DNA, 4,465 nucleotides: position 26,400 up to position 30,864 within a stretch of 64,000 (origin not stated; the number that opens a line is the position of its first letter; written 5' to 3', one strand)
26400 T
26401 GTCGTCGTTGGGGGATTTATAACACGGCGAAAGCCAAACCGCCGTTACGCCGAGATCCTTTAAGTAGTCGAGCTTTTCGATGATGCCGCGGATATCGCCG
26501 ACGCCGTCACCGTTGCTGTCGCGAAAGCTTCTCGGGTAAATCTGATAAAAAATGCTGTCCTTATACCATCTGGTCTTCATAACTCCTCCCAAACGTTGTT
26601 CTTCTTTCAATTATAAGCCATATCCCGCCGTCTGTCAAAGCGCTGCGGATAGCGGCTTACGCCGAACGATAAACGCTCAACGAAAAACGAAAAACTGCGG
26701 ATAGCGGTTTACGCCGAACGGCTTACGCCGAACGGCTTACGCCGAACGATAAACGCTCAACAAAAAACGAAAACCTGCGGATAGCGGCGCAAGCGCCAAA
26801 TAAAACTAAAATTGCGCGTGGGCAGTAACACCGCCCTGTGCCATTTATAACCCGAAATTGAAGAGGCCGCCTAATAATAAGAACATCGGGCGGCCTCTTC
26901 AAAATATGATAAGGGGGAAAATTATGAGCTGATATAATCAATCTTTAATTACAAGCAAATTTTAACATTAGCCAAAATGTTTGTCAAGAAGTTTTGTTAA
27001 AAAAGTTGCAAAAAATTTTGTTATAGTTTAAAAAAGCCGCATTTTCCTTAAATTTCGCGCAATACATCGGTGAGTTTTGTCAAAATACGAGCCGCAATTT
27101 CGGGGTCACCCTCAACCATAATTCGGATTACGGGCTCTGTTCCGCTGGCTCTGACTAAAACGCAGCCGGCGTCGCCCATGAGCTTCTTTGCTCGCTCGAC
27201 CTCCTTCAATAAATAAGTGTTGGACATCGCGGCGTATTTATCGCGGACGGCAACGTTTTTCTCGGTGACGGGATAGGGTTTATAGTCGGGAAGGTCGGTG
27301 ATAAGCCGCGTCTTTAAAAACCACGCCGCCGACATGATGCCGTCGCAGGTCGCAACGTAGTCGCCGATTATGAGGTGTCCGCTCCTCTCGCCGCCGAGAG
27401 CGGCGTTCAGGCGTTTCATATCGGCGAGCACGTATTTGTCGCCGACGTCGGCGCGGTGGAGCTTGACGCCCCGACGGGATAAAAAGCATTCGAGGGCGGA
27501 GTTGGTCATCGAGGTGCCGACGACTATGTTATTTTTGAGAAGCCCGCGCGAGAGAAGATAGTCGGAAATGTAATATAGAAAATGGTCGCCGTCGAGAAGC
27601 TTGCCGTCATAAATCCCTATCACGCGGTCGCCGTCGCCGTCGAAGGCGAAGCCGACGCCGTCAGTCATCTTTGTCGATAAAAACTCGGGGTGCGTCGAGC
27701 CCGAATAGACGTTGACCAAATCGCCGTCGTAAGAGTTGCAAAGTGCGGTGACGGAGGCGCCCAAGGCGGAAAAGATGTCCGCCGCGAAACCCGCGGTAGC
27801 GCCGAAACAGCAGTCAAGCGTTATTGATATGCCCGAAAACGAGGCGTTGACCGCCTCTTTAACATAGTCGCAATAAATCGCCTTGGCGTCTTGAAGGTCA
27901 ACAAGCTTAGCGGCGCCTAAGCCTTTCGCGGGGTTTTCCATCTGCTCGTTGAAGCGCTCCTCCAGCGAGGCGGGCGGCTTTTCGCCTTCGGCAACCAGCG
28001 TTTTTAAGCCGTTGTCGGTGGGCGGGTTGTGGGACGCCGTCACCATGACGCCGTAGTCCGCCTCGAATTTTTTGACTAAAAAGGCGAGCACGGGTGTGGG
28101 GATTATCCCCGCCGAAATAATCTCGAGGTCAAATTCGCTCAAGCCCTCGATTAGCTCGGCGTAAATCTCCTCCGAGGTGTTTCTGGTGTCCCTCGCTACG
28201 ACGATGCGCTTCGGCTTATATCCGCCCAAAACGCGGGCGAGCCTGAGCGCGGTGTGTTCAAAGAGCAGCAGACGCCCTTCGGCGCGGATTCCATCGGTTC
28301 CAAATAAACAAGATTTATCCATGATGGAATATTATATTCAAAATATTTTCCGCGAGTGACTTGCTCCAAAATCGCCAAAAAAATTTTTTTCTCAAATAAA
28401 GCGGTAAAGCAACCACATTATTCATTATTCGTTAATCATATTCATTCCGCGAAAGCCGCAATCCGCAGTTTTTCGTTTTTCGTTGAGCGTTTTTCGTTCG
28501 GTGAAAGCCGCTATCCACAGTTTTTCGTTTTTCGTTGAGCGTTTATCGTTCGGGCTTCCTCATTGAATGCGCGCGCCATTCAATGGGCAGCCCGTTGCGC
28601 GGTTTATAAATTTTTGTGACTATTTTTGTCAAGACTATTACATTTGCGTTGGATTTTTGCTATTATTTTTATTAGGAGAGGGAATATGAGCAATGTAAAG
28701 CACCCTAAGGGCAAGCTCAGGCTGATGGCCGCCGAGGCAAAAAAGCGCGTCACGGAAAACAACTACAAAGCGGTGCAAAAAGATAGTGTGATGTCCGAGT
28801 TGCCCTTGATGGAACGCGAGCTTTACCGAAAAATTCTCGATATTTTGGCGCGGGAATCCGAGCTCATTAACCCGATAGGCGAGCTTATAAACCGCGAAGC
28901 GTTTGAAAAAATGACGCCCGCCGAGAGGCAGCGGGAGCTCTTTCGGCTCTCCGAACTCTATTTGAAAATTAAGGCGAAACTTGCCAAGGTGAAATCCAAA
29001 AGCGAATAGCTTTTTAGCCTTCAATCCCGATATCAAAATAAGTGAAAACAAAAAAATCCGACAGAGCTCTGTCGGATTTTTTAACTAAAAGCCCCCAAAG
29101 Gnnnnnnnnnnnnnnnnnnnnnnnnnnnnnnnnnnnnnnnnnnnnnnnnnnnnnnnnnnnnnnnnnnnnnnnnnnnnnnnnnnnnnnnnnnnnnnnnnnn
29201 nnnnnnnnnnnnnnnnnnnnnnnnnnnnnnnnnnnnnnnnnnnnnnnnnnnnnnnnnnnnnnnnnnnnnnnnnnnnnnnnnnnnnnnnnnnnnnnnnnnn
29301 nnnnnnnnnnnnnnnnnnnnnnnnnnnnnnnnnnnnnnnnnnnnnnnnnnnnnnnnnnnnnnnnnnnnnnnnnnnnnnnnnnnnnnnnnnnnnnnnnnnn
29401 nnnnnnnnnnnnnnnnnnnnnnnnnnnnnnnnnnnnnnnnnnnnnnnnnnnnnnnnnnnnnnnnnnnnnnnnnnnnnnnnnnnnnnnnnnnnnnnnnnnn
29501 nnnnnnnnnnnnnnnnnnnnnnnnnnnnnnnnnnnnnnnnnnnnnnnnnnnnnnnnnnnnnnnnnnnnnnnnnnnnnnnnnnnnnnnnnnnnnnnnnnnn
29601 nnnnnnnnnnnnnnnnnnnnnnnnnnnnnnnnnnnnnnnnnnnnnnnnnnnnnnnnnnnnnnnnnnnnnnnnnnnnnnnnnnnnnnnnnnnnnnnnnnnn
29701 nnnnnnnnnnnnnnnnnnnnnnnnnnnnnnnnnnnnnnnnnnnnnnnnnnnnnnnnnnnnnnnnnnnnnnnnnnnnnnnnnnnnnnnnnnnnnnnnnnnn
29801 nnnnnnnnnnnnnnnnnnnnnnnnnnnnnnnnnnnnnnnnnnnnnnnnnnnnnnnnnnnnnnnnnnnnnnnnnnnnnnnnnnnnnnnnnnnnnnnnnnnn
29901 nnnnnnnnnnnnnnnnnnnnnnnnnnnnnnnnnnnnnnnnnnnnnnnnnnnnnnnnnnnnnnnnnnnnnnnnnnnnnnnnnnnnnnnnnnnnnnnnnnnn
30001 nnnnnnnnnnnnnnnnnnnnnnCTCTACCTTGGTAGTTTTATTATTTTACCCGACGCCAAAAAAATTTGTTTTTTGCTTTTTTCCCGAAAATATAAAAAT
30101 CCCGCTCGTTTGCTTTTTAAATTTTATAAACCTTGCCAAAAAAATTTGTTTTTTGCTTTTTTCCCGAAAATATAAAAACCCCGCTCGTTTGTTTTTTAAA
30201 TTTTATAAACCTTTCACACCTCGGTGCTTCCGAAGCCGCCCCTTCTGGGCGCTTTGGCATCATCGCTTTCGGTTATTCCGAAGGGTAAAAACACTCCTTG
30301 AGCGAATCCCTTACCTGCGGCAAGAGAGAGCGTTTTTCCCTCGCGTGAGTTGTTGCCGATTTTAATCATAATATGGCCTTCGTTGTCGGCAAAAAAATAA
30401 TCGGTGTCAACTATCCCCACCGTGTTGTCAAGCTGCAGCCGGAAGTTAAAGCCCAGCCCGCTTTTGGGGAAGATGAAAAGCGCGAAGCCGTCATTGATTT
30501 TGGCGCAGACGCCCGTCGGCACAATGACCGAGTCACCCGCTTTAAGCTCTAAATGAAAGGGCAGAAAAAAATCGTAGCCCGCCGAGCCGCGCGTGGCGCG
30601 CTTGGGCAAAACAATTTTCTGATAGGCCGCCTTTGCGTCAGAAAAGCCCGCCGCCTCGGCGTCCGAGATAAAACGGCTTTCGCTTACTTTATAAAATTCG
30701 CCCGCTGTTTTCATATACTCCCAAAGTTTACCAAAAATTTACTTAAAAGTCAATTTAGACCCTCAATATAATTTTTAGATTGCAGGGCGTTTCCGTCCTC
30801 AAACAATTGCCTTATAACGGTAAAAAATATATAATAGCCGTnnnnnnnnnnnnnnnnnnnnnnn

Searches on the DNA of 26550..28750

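Call 68: search_rna_families(source=window, start=26550, end=28750, threshold=evalue, max_evalue=1)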
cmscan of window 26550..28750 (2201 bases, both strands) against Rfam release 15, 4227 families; matches with E-value up to 1: 0.
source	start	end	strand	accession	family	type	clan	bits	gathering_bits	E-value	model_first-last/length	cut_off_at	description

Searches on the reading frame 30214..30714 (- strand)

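Call 29: search_protein_families(library=pfam, proteins=[window:30214-30714:-], max_evalue=0.01)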
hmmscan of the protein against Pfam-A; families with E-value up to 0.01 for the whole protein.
window:30214-30714:- (166 aa): 1 family
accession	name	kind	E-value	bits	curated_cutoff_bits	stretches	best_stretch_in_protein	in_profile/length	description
PF00692.24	dUTPase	-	3.6e-14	53.1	22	1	34-164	3-128/129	dUTPase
